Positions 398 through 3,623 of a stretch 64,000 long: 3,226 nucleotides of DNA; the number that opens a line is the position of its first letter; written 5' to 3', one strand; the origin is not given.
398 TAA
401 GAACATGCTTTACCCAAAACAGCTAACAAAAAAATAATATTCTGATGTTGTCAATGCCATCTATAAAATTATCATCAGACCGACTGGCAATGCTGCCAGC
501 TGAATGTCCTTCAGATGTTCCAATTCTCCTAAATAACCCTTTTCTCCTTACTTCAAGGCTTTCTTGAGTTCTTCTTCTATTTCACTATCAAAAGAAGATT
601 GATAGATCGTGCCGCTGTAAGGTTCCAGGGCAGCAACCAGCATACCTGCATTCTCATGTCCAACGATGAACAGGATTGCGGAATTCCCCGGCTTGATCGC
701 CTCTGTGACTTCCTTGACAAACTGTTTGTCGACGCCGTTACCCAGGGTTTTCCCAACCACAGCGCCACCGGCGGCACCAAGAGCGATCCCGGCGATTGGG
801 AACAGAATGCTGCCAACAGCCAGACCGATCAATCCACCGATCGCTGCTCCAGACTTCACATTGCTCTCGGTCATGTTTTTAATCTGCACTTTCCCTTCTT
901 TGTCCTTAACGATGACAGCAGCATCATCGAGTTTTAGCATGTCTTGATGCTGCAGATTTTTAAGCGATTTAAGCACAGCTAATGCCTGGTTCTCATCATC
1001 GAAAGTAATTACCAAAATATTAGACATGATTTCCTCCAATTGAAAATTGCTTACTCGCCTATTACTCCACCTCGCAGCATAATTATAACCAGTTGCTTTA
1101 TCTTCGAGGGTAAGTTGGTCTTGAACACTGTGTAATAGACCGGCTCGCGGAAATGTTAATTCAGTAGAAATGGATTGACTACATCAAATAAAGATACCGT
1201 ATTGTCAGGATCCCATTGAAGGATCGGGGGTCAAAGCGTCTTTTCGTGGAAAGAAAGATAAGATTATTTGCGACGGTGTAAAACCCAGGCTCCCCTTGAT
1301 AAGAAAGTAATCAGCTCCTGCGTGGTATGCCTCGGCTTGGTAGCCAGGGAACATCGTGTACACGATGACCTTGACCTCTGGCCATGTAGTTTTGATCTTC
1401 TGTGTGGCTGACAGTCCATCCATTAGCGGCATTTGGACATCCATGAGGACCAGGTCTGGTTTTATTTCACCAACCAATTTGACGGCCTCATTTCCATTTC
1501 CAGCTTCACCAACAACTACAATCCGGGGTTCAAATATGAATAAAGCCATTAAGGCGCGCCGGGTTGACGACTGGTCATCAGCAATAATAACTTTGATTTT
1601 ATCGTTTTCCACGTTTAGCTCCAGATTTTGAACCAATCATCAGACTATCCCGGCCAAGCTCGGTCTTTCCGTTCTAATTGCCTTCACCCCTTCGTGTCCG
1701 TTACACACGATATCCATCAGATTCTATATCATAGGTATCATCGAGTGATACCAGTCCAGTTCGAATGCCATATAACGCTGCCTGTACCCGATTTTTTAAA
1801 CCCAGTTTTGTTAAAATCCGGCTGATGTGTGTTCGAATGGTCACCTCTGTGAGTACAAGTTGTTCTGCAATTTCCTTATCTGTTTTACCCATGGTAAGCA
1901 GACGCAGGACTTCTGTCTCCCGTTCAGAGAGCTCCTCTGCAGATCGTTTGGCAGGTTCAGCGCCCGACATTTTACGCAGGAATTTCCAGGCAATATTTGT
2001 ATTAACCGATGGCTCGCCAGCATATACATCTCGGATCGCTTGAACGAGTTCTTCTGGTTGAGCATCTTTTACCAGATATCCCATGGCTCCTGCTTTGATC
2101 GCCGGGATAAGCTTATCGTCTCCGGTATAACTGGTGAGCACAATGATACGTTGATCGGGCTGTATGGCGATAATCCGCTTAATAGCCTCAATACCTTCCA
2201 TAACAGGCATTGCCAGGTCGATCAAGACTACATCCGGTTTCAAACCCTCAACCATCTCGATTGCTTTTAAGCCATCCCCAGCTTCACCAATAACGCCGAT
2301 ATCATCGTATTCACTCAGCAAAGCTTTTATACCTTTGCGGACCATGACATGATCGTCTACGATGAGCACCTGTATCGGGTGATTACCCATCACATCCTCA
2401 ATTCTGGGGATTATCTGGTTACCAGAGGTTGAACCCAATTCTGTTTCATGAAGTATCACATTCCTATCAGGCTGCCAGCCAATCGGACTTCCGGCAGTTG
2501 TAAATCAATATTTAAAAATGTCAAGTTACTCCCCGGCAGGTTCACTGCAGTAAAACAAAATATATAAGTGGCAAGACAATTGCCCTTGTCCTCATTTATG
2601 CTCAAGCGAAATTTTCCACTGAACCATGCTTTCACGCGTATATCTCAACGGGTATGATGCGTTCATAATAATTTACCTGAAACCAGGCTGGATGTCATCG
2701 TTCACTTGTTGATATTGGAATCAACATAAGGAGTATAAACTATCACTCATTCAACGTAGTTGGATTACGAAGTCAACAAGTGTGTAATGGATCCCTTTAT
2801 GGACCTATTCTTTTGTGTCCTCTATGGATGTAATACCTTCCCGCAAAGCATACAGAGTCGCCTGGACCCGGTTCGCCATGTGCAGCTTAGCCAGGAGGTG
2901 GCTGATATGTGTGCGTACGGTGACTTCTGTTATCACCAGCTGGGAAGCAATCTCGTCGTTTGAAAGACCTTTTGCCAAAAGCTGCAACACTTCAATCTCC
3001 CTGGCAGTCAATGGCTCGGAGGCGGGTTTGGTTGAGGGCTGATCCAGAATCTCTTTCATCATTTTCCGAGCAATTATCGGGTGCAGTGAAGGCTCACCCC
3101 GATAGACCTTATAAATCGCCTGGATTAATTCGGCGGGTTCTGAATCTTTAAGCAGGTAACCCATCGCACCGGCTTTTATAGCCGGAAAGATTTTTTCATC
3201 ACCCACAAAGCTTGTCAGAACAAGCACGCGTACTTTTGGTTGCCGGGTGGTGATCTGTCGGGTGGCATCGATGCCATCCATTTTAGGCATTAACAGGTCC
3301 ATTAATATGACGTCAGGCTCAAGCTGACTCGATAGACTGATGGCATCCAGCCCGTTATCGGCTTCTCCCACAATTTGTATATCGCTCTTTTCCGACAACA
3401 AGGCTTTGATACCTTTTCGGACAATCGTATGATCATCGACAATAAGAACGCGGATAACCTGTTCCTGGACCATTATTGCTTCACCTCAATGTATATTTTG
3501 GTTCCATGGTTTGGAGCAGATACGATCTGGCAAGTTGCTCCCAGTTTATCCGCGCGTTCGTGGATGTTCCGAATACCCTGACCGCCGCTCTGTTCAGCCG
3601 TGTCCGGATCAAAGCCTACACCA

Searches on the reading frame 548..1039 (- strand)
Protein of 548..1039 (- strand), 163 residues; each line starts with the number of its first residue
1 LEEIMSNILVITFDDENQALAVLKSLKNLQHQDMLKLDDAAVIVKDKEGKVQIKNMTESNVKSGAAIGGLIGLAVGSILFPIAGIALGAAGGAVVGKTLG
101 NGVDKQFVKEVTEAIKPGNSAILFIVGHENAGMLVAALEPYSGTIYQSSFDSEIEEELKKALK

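Call 55: search_protein_families(library=pfam, proteins=[window:548-1039:-], max_evalue=0.01)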
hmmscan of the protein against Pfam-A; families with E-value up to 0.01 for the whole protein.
window:548-1039:- (163 aa): 3 families
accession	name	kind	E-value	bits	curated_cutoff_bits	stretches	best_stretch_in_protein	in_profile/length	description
PF06897.17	DUF1269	-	9.1e-21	74.5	26.9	1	65-163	1-100/100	Protein of unknown function (DUF1269)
PF13488.11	Gly-zipper_Omp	-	2.8e-05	24.4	25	1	64-106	2-45/46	Glycine zipper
PF04306.18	DUF456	-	0.00021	22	29.4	1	55-103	53-101/139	Protein of unknown function (DUF456)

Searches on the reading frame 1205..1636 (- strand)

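Call 55: search_protein_families(library=pfam, proteins=[window:1205-1636:-], max_evalue=0.01)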
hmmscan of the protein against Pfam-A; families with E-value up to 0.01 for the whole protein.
window:1205-1636:- (143 aa): 1 family
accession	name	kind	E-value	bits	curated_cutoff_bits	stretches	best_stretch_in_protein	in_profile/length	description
PF00072.30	Response_reg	-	1.4e-21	77.2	30.2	1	16-114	1-99/111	Response regulator receiver domain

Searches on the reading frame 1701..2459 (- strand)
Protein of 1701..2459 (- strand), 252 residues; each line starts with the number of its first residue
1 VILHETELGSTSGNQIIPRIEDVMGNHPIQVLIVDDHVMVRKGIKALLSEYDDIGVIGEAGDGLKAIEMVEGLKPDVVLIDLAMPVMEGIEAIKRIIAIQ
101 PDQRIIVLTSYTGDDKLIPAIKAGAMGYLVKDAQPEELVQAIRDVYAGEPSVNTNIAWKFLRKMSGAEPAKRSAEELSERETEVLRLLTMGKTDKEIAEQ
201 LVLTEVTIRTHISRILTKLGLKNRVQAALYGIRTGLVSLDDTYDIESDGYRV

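Call 7: search_protein_families(library=pfam, proteins=[window:1701-2459:-], max_evalue=0.001)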
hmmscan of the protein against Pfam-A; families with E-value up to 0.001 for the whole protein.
window:1701-2459:- (252 aa): 5 families
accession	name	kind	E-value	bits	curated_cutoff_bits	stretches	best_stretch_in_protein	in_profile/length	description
PF00072.30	Response_reg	-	7.7e-28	97.3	30.2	1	31-143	1-111/111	Response regulator receiver domain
PF00196.25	GerE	-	3.1e-18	65.6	23.5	1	176-229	2-55/57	Bacterial regulatory proteins, luxR family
PF08281.18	Sigma70_r4_2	-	4.8e-06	26.6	25.7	1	175-219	9-54/54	Sigma-70, region 4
PF04545.22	Sigma70_r4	-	3.6e-05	23.6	24.1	1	176-219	4-48/50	Sigma-70, region 4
PF14493.12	HTH_40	-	0.00047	20.8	27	0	183-218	4-39/89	Helix-turn-helix domain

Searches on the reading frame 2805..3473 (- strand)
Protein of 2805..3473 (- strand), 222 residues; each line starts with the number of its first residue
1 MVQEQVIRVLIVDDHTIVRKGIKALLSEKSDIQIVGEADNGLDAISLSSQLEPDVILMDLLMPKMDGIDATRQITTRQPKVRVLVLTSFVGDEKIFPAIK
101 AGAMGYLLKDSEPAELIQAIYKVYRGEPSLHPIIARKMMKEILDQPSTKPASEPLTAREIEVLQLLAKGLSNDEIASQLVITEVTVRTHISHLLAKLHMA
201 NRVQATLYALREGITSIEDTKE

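Call 7: search_protein_families(library=pfam, proteins=[window:2805-3473:-], max_evalue=0.001)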
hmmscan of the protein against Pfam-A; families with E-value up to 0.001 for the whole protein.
window:2805-3473:- (222 aa): 4 families
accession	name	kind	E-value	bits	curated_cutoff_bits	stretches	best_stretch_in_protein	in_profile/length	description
PF00072.30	Response_reg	-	9.1e-30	103.5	30.2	1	9-120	1-110/111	Response regulator receiver domain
PF00196.25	GerE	-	4.6e-20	71.4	23.5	1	154-209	2-57/57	Bacterial regulatory proteins, luxR family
PF08281.18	Sigma70_r4_2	-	2.7e-05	24.2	25.7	1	156-197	12-54/54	Sigma-70, region 4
PF14493.12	HTH_40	-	0.00046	20.9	27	0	161-196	4-39/89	Helix-turn-helix domain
